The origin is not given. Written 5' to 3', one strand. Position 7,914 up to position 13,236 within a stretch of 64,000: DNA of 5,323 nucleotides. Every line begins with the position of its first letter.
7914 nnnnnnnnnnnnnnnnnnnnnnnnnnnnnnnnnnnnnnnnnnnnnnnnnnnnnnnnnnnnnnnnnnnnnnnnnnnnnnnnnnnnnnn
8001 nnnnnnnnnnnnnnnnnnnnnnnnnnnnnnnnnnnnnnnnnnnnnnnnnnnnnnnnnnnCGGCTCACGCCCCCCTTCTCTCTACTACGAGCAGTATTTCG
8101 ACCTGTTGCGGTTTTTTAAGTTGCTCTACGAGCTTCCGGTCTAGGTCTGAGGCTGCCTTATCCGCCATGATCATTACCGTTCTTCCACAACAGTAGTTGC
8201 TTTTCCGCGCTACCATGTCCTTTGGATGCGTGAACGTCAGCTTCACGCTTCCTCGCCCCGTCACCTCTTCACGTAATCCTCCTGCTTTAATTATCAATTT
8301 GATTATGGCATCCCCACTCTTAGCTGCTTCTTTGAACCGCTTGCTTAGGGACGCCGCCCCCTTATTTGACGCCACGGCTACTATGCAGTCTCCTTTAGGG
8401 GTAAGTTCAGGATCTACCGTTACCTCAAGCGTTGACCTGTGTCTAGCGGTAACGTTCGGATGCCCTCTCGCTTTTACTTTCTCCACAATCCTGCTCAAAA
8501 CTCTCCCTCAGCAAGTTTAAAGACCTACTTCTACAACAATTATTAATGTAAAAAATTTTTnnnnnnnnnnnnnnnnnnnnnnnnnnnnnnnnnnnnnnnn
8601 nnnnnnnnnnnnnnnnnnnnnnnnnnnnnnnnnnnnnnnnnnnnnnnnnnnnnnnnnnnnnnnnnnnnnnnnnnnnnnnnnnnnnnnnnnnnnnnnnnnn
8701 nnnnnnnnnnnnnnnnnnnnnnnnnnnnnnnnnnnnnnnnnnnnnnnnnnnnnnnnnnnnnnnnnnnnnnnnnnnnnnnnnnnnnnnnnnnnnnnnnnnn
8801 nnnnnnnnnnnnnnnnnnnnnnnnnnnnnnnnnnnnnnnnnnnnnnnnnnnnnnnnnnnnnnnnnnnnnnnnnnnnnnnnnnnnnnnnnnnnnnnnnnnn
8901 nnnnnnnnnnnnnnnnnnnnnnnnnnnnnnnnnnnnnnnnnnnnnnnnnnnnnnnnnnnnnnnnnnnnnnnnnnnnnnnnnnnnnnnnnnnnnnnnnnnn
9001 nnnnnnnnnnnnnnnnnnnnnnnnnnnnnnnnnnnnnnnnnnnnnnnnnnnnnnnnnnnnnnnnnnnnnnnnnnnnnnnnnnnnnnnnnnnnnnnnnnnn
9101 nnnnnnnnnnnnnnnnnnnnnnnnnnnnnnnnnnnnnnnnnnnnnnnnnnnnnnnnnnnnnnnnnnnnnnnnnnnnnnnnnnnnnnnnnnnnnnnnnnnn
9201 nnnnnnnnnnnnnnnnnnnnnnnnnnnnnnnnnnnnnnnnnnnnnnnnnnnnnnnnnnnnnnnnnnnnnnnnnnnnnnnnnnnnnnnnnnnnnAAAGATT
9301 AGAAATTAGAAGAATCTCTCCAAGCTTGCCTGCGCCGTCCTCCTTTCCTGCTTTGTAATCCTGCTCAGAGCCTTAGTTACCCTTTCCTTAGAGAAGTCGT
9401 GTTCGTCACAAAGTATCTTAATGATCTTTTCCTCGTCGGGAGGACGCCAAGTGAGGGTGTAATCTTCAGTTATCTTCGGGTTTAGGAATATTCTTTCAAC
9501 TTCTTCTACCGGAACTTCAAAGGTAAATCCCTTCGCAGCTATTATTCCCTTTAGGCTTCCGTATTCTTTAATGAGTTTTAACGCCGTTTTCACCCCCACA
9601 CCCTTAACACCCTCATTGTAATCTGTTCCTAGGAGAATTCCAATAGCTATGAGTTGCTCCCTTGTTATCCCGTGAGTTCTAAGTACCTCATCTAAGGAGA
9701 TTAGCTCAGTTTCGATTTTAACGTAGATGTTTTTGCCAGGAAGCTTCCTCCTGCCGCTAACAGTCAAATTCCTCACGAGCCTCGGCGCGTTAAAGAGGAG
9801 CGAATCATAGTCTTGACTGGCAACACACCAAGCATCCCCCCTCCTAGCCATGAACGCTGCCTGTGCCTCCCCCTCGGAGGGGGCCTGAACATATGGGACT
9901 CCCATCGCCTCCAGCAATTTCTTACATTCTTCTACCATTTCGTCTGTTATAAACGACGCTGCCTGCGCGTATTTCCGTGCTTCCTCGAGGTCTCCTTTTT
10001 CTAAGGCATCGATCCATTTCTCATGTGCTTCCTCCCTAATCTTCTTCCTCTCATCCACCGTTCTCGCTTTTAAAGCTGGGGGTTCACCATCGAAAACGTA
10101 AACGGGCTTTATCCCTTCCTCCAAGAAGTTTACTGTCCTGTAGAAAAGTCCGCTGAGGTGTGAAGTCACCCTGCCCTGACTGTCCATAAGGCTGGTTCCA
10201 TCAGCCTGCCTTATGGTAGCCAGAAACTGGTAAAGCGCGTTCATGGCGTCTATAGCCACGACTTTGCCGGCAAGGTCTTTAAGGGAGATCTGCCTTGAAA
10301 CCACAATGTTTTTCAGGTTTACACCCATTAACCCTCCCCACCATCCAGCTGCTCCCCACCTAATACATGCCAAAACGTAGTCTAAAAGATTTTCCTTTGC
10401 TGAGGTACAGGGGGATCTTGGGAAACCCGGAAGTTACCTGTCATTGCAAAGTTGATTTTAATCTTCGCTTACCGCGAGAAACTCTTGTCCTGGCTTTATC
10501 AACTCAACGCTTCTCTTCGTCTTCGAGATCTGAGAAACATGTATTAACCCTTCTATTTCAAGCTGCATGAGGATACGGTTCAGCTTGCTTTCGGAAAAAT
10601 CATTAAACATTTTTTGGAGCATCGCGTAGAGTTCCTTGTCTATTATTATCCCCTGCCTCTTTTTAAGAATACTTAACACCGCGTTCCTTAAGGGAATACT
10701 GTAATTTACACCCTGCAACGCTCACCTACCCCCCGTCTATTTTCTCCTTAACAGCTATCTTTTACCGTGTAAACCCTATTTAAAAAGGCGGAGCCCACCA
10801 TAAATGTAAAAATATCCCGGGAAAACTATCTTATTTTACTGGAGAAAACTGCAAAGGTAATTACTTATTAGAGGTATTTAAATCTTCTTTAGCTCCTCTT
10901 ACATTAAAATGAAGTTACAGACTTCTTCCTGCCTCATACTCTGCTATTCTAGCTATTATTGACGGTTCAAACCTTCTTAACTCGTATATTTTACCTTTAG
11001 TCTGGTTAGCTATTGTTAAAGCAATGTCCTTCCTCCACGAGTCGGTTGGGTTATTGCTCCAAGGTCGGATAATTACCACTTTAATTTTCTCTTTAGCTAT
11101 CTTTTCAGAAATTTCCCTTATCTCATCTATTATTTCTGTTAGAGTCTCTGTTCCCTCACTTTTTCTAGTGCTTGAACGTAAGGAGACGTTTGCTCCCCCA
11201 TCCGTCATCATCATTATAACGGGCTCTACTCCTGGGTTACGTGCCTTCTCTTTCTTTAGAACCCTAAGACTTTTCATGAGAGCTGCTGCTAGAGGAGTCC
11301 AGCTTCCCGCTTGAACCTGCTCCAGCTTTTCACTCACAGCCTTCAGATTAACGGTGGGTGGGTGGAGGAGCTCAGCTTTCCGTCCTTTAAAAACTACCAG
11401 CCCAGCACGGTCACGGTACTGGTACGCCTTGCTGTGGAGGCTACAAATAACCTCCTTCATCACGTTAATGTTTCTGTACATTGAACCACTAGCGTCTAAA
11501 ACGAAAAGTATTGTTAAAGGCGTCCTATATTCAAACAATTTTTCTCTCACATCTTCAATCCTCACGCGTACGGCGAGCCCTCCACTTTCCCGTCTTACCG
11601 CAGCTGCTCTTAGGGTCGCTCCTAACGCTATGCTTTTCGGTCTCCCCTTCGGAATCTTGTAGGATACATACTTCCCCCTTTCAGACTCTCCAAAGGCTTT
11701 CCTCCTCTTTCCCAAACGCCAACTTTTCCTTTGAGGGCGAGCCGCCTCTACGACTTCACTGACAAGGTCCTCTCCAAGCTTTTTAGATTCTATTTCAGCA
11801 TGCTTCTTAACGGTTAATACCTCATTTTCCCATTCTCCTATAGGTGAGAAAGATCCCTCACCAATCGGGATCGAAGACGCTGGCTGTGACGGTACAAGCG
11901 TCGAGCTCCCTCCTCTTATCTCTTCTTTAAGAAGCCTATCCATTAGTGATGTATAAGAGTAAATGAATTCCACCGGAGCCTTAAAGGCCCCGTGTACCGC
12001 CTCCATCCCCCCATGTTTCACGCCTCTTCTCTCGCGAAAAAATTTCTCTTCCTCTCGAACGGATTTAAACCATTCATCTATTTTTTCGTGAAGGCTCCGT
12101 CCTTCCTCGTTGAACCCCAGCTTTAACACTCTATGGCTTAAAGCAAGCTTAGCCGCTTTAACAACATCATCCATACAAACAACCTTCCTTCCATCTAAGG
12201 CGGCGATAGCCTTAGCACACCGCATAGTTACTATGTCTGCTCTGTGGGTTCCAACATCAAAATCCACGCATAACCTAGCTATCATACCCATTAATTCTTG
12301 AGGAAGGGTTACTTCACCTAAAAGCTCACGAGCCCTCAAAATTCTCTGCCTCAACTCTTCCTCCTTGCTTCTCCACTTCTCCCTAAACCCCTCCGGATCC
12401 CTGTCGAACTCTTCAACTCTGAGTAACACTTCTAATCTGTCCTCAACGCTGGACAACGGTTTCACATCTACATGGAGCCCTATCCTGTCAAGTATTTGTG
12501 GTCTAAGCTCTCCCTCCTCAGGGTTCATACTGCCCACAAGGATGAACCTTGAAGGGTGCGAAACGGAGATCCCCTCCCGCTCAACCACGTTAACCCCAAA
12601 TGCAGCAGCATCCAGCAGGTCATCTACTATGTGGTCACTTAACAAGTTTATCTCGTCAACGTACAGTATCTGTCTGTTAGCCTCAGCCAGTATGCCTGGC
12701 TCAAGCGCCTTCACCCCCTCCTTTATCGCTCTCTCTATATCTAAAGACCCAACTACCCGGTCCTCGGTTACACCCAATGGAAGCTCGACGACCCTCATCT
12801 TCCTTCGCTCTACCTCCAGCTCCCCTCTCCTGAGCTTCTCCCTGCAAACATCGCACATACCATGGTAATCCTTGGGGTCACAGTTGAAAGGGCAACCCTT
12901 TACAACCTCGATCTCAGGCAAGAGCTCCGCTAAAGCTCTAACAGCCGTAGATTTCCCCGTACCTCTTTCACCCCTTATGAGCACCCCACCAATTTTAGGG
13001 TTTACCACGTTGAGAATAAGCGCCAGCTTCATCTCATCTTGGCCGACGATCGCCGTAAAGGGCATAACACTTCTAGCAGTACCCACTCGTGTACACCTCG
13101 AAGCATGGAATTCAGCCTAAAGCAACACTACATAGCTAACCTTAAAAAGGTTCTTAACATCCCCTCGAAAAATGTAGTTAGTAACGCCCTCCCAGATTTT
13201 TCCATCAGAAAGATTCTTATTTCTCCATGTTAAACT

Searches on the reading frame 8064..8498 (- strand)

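Call 5: search_protein_families(library=pfam, proteins=[window:8064-8498:-], max_evalue=0.01)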
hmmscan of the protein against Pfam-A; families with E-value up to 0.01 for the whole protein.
window:8064-8498:- (144 aa): 1 family
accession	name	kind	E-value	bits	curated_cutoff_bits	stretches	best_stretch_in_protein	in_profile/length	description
PF04027.18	DUF371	-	7.5e-52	175.2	25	1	8-139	1-132/133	Domain of unknown function (DUF371)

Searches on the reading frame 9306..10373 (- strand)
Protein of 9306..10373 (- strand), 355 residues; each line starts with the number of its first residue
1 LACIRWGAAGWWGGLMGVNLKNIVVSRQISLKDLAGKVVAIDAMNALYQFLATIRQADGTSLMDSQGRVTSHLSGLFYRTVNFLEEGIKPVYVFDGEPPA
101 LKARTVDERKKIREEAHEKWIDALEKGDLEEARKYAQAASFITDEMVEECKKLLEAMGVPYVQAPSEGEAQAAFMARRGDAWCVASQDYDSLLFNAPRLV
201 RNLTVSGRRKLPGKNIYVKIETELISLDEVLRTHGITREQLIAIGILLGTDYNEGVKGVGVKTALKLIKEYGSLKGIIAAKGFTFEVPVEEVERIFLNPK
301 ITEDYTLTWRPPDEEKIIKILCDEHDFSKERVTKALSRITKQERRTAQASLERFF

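Call 5: search_protein_families(library=pfam, proteins=[window:9306-10373:-], max_evalue=0.01)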
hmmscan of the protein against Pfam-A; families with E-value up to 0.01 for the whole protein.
window:9306-10373:- (355 aa): 4 families
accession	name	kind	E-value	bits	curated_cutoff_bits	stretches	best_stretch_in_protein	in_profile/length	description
PF00867.23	XPG_I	-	1.1e-27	96.7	24.9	1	158-251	1-89/89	XPG I-region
PF00752.23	XPG_N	-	1.9e-21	76.9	22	1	21-116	11-101/101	XPG N-terminal domain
PF01367.25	5_3_exonuc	-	3.4e-07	31.1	40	1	239-280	4-47/97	5'-3' exonuclease, C-terminal SAM fold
PF14520.12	HHH_5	-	0.0049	17.8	27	0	255-280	6-32/57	Helix-hairpin-helix domain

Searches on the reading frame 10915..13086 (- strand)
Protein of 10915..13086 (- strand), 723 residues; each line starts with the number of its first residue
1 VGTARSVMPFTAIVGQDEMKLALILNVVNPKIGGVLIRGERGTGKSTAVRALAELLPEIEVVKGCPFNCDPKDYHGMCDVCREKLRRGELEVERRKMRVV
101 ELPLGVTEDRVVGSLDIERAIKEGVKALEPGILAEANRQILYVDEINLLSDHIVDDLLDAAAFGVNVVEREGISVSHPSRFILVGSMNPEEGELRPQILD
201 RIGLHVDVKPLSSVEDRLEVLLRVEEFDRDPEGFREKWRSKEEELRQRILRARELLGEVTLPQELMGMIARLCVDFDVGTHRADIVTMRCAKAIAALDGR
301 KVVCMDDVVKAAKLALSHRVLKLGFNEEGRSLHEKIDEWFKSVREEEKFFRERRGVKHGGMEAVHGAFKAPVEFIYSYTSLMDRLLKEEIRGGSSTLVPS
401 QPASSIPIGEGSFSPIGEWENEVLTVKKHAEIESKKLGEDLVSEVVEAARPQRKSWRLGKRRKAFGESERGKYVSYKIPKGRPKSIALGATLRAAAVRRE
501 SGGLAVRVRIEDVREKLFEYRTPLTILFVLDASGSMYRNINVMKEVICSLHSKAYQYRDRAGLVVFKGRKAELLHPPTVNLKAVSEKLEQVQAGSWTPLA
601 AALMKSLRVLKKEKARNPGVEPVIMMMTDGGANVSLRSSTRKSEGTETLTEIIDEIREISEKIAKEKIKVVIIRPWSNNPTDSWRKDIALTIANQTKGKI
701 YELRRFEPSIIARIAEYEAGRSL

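Call 7: search_protein_families(library=pfam, proteins=[window:10915-13086:-], max_evalue=0.00001)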
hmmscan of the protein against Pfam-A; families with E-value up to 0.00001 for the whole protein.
window:10915-13086:- (723 aa): 6 families
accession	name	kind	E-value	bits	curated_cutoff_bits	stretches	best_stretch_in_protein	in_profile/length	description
PF17863.7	AAA_lid_2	-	1.7e-15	56.9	22.7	1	268-335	3-70/74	AAA lid domain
PF13519.12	VWA_2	-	3.4e-12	47.4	27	1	526-630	1-106/107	von Willebrand factor type A domain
PF00092.34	VWA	-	1.4e-09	38.9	23.8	1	526-689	2-151/174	von Willebrand factor type A domain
PF07728.20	AAA_5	-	2.5e-09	37.7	22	0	94-201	25-138/139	AAA domain (dynein-related subfamily)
PF01078.27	Mg_chelatase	-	6.5e-09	35.9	20.3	0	124-189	93-158/207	Magnesium chelatase, subunit ChlI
PF13401.12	AAA_22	-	5.9e-06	27.1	27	0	35-168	8-111/130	AAA domain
